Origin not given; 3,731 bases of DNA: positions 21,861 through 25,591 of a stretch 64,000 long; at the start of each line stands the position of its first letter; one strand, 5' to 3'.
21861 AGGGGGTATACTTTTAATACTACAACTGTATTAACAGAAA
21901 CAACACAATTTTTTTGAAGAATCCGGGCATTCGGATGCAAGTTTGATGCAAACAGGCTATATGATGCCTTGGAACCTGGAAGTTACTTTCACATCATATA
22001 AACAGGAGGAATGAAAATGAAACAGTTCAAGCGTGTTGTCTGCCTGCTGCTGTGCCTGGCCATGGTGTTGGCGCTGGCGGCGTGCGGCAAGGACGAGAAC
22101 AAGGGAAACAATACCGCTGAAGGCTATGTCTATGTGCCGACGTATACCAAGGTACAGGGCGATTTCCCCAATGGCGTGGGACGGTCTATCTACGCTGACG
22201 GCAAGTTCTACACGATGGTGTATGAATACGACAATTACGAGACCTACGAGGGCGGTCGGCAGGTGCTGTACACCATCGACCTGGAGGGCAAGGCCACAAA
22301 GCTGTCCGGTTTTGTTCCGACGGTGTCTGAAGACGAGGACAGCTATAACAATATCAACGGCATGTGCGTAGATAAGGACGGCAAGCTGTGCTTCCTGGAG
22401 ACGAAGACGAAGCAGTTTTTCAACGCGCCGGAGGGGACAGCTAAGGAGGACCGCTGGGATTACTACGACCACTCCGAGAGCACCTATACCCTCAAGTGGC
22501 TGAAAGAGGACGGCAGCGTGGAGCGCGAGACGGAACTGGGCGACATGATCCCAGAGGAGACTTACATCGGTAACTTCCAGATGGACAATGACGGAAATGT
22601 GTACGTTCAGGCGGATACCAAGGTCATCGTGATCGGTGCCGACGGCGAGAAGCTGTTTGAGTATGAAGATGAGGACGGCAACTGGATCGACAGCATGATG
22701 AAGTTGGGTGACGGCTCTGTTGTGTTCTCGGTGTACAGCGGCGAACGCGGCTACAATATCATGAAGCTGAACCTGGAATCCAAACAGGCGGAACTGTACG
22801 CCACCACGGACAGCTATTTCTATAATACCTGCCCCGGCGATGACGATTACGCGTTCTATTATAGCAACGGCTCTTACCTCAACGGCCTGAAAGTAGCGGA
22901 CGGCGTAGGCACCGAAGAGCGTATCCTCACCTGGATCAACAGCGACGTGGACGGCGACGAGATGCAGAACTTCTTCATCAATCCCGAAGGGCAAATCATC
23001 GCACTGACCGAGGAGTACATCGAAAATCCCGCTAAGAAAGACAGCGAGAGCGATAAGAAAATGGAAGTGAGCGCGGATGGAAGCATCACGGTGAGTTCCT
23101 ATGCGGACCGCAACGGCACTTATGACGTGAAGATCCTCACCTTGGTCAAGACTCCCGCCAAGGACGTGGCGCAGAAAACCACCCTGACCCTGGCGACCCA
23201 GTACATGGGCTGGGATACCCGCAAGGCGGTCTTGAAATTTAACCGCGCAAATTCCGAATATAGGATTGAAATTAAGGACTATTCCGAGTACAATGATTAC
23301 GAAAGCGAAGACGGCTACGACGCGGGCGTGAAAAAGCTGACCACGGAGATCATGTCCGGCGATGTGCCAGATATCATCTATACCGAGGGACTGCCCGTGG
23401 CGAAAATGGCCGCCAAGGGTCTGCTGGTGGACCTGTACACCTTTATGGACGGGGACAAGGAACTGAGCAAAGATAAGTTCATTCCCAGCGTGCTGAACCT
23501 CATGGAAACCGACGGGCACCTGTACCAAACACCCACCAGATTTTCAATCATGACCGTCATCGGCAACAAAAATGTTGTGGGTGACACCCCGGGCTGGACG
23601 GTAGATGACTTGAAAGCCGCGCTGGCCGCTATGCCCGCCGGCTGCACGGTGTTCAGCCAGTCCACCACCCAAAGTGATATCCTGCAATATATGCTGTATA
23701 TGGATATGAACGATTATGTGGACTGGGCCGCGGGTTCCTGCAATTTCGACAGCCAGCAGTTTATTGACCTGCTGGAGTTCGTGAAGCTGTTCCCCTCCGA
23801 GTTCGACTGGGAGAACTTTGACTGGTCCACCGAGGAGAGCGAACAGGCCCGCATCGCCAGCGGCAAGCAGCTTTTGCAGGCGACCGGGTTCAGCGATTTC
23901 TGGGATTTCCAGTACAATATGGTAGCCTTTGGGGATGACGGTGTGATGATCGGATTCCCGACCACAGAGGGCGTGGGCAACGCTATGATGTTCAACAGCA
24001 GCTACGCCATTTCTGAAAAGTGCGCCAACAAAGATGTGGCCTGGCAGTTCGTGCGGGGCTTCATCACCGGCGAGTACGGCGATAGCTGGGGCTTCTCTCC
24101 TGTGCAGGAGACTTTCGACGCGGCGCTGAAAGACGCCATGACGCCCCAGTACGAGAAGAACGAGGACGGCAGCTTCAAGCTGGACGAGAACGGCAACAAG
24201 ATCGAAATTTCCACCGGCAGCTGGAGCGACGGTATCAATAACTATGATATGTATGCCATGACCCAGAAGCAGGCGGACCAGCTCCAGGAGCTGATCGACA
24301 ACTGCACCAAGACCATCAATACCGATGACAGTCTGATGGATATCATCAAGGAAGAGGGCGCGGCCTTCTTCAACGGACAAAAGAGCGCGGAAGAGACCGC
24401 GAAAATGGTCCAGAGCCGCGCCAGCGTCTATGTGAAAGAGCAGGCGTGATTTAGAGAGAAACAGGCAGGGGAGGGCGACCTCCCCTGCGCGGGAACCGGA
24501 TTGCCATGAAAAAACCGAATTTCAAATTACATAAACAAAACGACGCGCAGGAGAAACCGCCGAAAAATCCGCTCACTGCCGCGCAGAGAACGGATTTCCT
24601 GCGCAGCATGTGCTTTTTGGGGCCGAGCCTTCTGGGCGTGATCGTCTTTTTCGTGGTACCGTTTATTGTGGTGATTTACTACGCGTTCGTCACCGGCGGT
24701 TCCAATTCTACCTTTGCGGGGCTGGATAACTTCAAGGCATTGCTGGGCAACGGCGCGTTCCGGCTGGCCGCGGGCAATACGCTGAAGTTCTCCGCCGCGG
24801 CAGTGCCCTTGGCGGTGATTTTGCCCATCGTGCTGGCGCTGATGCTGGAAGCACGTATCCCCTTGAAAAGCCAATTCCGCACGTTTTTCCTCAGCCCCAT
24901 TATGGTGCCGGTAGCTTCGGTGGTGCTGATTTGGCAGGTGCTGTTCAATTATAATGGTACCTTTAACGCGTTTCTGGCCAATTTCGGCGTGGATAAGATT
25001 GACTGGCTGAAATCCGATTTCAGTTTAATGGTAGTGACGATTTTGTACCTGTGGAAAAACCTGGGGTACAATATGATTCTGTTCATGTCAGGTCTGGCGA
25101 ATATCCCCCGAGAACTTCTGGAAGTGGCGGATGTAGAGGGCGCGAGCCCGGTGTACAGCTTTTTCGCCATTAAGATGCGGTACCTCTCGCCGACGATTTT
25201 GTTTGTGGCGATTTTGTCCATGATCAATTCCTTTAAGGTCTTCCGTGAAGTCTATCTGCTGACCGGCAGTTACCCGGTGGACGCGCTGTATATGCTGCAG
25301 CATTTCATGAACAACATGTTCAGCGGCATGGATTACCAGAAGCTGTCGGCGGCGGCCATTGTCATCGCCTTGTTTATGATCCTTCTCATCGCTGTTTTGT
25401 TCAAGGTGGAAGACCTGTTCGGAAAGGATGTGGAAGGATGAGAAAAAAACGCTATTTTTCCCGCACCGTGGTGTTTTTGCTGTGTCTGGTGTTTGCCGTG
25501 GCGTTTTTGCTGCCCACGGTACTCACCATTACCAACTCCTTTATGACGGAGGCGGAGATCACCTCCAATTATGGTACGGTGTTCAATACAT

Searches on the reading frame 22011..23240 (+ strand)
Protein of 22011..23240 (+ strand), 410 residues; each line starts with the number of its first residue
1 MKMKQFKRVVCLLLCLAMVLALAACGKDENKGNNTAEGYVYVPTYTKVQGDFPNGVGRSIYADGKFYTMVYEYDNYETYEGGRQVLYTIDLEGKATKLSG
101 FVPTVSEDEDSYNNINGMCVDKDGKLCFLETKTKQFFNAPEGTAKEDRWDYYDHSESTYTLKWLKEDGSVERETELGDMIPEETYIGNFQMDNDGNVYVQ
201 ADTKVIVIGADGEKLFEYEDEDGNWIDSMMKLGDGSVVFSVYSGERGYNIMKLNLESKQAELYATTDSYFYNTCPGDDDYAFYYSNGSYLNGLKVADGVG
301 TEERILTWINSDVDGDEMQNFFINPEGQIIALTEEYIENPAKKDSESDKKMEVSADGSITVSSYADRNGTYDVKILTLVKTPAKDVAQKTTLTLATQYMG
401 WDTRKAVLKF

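Call 47: search_solved_structures(query=A3, max_evalue=10)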
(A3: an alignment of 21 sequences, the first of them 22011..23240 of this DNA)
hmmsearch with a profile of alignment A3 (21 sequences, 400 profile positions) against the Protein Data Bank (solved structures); distinct sequences matched with E-value up to 10: 25.
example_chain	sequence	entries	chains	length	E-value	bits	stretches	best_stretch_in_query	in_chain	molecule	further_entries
6i37_A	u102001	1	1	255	0.0027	19.9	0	128-158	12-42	nv1Pizza6-AYW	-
6i38_A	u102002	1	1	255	0.0033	19.6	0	128-157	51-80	nv2Pizza6-AYW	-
6i3b_A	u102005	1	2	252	0.0058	18.8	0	128-158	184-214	cPizza6-AYW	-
6f0q_A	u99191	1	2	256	0.0066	18.7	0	128-157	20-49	Pizza6-AYW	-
6i39_A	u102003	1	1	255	0.0079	18.4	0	127-157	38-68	v31Pizza6-AYW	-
6i3a_A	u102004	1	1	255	0.011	17.9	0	127-157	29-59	v22Pizza6-AYW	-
7zpz_A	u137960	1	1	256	0.056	15.6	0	128-157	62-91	Pizza6-TSR-TSH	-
6f0s_A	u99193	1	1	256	0.062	15.5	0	127-157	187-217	Pizza6-SYW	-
7zph_A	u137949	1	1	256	0.064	15.4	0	128-157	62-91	Pizza6-TNK-RSH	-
7zcj_A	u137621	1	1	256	0.065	15.4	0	128-158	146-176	Pizza6-TNH-TSH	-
7zqg_A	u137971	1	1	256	0.067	15.3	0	128-157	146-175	Pizza6-KSH-TSH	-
7zpw_A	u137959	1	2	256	0.073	15.2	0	128-158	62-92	Pizza6-TSK-TSH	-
7zq2_A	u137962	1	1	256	0.079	15.1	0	127-157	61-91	Pizza6-RSH-TSH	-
1rwi_B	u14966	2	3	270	0.34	13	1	201-261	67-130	Serine/threonine-protein kinase pknD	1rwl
1deg_A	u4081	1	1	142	0.35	13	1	166-256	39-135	CALMODULIN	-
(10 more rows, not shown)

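Call 48: search_protein_families(library=pfam, alignment_id=A3, max_evalue=1)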
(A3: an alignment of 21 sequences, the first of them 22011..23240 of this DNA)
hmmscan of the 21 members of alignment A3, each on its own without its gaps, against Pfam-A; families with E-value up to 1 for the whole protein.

A. member 1, window:22011-23240:+ (410 aa): 4 families
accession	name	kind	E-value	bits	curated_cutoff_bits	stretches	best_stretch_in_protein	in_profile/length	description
PF16390.11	DUF4999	-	0.0014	19.2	25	0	5-42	4-40/76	Domain of unknown function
PF11681.13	KPP10_Orf10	-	0.0027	18.1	25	1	345-376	38-69/144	Bacteriophage KPP10, Structural protein ORF10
PF07494.17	Reg_prop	-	0.022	15.3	20.4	0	112-126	4-18/24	Two component regulator propeller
PF16342.10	DUF4972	-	0.071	13.4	28.8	1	5-38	6-39/128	Domain of unknown function (DUF4972)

B. families by the number of members that match (of 21 scanned): 24 families
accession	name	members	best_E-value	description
PF07494.17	Reg_prop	7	0.00075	Two component regulator propeller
PF11681.13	KPP10_Orf10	2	0.0027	Bacteriophage KPP10, Structural protein ORF10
PF08450.18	SGL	2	0.012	SMP-30/Gluconolactonase/LRE-like region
PF16342.10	DUF4972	2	0.071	Domain of unknown function (DUF4972)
PF16819.11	DUF5074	1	1.1e-05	Domain of unknown function (DUF5074)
PF16390.11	DUF4999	1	0.0014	Domain of unknown function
PF10611.14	DUF2469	1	0.0068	Protein of unknown function (DUF2469)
PF06739.17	SBBP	1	0.01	Beta-propeller repeat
PF09449.16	DUF2020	1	0.023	Domain of unknown function (DUF2020)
PF22705.2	C2-set_3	1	0.029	Butyrophilin subfamily 3 member A2-like, Ig-C domain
PF18961.6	DUF5703_N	1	0.031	Domain of unknown function (DUF5703)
PF03413.25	PepSY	1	0.043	Peptidase propeptide and YPEB domain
PF24108.1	DUF7383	1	0.045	Family of unknown function (DUF7383)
PF12472.13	DUF3693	1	0.051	Phage related protein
PF12208.14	DUF3601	1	0.058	Domain of unknown function (DUF3601)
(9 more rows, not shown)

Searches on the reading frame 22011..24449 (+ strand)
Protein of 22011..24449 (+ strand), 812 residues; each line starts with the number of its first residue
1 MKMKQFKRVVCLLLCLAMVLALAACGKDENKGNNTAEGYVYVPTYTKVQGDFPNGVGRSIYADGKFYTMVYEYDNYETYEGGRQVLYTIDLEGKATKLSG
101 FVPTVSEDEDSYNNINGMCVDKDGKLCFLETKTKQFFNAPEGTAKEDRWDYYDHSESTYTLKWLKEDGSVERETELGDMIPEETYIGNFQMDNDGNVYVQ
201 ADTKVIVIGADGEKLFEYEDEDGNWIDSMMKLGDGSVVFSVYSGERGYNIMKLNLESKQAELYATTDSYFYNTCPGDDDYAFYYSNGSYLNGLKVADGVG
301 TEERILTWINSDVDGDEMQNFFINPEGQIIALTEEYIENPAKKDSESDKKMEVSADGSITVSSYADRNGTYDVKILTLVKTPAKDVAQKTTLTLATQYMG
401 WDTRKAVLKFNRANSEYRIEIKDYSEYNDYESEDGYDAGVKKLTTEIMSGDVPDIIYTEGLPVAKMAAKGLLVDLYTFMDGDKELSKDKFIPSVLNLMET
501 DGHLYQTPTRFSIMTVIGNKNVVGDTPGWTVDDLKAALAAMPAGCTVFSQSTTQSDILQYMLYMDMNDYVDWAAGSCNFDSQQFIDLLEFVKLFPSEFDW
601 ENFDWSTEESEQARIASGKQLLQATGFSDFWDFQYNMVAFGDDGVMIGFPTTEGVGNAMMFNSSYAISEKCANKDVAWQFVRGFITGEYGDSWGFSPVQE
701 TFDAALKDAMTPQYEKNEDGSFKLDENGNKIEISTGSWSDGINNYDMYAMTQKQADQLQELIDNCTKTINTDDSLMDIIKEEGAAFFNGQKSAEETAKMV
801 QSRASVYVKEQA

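Call 7: search_protein_families(library=pfam, proteins=[window:22011-24449:+], max_evalue=0.1)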
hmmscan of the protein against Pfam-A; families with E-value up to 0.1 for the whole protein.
window:22011-24449:+ (812 aa): 2 families
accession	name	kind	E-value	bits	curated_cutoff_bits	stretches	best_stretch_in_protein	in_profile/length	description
PF16390.11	DUF4999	-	0.0064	17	25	0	5-42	4-40/76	Domain of unknown function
PF11681.13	KPP10_Orf10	-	0.015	15.7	25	0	345-376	38-69/144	Bacteriophage KPP10, Structural protein ORF10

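Call 8: search_protein_families(library=ncbifam, proteins=[window:22011-24449:+], max_evalue=0.1)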
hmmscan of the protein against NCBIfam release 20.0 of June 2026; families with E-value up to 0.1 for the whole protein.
window:22011-24449:+ (812 aa): 1 family
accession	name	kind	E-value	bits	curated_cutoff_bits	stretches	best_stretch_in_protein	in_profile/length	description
NF047408.1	SA0632_fam_LP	equivalog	0.017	14.7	70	1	11-31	4-24/68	SA0632 family lipoprotein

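Call 18: search_solved_structures(query=window:22011-24446:+, max_evalue=1)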
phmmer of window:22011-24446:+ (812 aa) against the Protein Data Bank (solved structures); distinct sequences matched with E-value up to 1: 6.
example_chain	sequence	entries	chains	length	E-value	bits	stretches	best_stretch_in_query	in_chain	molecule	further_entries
7x0o_A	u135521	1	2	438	8.7e-13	50.6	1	436-810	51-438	CbpC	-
8art_A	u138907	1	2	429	0.00018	23.1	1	435-580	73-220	Putative secreted maltose-binding protein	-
5f7v_A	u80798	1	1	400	0.00047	21.8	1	427-537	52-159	Lmo0181 protein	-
3vxb_A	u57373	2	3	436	0.00084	20.9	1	441-551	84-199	Putative sugar-binding lipoprotein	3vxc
1elj_A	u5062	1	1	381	0.0088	17.5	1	444-538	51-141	MALTODEXTRIN-BINDING PROTEIN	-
4r9f_A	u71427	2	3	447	0.48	11.8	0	439-523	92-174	MBP1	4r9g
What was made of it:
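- On CUT1 / type I SBP-dependent ABC importer (MalFGK2, UgpAEC, SugABC): Residues 436-810 match CbpC and maltose-binding proteins (call 18).
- Checked: Residues 436-810 match sugar SBPs in the PDB (CbpC 7x0o, E 9e-13; maltose-binding proteins; call 18).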

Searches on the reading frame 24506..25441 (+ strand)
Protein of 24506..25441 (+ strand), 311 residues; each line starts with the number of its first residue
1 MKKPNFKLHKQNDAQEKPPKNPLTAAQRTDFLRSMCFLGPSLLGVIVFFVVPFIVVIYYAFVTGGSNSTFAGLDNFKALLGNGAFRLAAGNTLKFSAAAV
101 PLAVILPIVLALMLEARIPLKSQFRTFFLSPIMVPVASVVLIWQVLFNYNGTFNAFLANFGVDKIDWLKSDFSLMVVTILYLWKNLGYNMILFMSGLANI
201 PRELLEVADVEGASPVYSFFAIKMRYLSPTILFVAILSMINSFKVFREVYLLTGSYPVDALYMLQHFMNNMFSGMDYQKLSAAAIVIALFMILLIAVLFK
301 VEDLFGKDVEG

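Call 7: search_protein_families(library=pfam, proteins=[window:24506-25441:+], max_evalue=0.1)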
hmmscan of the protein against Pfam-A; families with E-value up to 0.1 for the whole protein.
window:24506-25441:+ (311 aa): 1 family
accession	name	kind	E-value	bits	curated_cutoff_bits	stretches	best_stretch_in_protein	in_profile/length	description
PF00528.27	BPD_transp_1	-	1.1e-13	51.8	26.4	1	105-308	3-181/184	Binding-protein-dependent transport system inner membrane component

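Call 8: search_protein_families(library=ncbifam, proteins=[window:24506-25441:+], max_evalue=0.1)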
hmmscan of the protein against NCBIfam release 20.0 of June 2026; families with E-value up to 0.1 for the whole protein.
window:24506-25441:+ (311 aa): 6 families
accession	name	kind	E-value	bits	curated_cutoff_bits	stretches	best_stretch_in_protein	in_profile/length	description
NF007852.0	PRK10561.1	equivalog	4.4e-27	95.7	335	1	37-300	17-286/295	sn-glycerol-3-phosphate ABC transporter permease UgpA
NF040931.1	ABC_arch_GlcT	equivalog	1.1e-19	71.2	360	1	43-295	8-264/278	glucose ABC transporter permease GlcT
NF008232.0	PRK10999.1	equivalog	9.1e-12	44.5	392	1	92-257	290-458/520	maltose ABC transporter permease MalF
NF011624.0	PRK15050.1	equivalog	5.5e-10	38.8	247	1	17-300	7-280/297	2-aminoethylphosphonate ABC transporter permease subunit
TIGR01581.1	Mo_ABC_porter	hypoth_equivalog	1.7e-07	31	210.3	1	88-294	22-224/225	ABC transporter permease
NF008208.0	PRK10971.1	equivalog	8.5e-06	25.4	415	1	81-310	52-275/277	sulfate/thiosulfate ABC transporter permease CysT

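Call 45: search_solved_structures(query=window:24506-25438:+, max_evalue=0.001, show_alignments=2)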
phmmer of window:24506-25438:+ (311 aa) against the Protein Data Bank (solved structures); distinct sequences matched with E-value up to 0.001: 6.
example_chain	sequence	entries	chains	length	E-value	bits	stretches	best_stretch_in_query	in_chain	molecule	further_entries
7cad_A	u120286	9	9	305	9.3e-17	64.7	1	65-300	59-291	ABC sugar transporter, permease component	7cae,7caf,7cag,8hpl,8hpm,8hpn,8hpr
8ja7_A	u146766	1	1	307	3.2e-16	63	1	66-306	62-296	Trehalose transport system permease protein SugA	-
4tqu_M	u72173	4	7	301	3e-10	43.4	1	36-299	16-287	AlgM1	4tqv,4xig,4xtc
3fh6_F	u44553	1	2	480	7.2e-10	42.1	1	92-257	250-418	Maltose transport system permease protein malF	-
2r6g_F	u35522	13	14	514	8.1e-10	42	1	92-257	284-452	Maltose transport system permease protein malF | Maltose transporter subunit; membrane component of ABC superfamily | Maltose/maltodextrin transport system perm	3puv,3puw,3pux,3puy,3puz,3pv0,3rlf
9nxc_H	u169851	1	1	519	8.6e-10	41.9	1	92-257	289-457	Maltose/maltodextrin transport system permease protein MalF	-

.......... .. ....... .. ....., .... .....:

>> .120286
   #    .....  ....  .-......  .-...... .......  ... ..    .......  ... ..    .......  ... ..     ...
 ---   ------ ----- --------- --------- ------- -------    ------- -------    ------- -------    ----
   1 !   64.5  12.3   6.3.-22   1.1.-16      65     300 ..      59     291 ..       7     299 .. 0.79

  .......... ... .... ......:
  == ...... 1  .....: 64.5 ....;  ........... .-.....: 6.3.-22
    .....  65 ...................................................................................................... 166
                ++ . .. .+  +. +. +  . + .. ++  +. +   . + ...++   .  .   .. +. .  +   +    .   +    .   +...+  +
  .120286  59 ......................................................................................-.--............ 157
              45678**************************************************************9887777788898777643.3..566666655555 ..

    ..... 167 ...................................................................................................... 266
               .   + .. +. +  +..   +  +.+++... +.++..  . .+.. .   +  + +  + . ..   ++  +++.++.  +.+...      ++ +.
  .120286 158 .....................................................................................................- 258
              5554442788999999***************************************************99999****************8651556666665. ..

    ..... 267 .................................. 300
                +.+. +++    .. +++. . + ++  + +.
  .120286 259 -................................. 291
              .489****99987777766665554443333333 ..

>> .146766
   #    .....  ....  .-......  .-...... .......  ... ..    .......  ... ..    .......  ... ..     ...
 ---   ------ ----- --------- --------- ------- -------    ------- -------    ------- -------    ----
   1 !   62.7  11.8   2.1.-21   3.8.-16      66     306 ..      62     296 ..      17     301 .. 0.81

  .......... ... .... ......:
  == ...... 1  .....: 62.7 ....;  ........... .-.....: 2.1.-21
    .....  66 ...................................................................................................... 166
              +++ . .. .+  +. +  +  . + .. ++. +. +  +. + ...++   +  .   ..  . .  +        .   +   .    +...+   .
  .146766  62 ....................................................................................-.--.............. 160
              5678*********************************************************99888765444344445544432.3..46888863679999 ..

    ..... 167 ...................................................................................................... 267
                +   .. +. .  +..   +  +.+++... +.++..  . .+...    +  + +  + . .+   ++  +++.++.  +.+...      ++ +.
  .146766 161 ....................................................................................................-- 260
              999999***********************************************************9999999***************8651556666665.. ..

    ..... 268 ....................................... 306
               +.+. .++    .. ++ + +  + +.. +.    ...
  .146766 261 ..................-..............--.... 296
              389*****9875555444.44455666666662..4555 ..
